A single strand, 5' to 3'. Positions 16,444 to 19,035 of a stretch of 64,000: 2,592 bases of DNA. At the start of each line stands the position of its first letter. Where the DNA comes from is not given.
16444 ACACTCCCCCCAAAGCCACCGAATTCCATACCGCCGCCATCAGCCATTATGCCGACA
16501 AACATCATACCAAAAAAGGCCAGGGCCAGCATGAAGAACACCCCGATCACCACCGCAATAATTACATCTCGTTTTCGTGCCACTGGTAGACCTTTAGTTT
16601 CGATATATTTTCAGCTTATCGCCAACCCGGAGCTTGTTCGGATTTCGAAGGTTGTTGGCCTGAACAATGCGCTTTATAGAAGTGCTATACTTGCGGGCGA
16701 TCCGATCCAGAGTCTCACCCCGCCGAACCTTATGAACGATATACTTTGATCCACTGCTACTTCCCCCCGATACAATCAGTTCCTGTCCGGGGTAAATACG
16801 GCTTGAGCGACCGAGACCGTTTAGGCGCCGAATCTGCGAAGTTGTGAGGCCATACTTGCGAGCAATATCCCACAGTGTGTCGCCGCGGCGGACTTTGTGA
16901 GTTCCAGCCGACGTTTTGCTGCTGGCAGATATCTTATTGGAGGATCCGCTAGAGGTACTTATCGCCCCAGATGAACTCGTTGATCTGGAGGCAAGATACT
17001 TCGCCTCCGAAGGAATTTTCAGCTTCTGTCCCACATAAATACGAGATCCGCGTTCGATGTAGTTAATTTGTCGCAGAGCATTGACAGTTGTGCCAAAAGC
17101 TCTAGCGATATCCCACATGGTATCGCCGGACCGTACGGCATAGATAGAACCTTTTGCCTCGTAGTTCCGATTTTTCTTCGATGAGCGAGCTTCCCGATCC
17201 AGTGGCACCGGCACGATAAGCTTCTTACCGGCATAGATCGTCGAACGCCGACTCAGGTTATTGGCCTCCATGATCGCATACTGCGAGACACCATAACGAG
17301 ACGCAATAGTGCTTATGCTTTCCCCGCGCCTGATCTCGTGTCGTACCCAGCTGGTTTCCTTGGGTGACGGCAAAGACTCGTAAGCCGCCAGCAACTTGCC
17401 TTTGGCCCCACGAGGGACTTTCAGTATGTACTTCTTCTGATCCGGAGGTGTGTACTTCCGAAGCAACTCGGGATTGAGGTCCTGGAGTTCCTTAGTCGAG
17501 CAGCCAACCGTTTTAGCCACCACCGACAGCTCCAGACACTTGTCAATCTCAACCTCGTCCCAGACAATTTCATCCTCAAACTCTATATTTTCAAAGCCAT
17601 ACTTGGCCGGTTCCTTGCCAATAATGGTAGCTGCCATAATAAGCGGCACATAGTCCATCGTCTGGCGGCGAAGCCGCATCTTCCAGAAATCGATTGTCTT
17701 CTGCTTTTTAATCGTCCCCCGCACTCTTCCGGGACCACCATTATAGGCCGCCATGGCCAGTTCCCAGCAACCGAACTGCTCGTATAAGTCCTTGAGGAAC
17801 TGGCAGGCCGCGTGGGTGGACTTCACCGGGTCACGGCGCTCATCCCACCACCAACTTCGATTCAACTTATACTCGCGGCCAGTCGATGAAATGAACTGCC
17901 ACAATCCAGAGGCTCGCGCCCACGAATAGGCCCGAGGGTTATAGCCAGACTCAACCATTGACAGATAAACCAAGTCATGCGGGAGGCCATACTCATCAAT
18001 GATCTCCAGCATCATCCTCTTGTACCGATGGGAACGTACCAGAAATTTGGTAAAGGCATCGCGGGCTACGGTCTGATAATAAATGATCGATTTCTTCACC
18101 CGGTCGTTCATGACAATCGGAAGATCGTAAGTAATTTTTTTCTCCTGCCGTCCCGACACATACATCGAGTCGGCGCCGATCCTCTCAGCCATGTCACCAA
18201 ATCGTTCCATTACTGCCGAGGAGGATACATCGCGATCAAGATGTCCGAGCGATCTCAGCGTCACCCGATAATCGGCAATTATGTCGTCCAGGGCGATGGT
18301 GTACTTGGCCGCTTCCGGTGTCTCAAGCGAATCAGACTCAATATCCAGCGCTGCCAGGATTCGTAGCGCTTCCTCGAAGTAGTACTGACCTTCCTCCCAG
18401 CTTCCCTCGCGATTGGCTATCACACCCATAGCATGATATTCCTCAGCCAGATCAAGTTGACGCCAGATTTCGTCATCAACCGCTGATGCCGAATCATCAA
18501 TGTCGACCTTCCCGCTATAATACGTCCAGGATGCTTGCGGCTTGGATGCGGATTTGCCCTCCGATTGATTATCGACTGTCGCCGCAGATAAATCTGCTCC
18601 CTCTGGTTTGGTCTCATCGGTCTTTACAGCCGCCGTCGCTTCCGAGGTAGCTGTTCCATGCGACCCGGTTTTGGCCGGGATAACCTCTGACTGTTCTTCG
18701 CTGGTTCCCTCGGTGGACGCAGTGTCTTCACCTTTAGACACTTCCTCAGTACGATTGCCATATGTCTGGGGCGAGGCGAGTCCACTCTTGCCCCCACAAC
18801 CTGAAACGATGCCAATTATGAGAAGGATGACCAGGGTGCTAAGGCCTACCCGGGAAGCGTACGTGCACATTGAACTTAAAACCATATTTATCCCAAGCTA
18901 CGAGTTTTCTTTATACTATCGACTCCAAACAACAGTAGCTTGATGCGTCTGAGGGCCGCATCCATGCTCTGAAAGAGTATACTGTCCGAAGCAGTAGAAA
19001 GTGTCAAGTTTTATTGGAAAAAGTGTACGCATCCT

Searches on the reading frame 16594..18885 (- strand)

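Call 15: search_protein_families(library=pfam, proteins=[window:16594-18885:-], max_evalue=0.001)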
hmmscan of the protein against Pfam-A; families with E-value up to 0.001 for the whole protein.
window:16594-18885:- (763 aa): 9 families
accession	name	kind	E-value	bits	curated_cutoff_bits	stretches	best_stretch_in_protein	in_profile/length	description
PF01476.26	LysM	-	5.9e-64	212.2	20.9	4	663-705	1-42/43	LysM domain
PF01464.25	SLT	-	8.5e-26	90.3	21.3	1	304-402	16-115/117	Transglycosylase SLT domain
PF23473.1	LysM3_LYK4_5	-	1e-19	70.8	29.3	1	518-559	7-47/48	LYK4/5 LysM3 domain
PF23446.1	LysM1_NFP_LYK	-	5.7e-12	46.8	36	1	523-561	17-56/60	NFP/LYK LysM1 domain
PF23577.1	LysM_RLK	-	2e-09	37.8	27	0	665-689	5-29/44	LysM domain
PF23472.1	LysM2_CERK1_LYK3_4_5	-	4.6e-07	30.1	27.4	0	517-560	9-55/56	LYK3/4/5 LysM2 domain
PF22310.2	NMB0315_dom_I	-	9.2e-05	23.2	27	0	664-689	7-32/83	NMB0315-like, domain I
PF11268.13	DUF3071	-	0.00024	21.7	26.9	0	714-740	59-85/168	Protein of unknown function (DUF3071)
PF13384.12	HTH_23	-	0.00072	19.7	24.6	0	665-687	14-36/50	Homeodomain-like domain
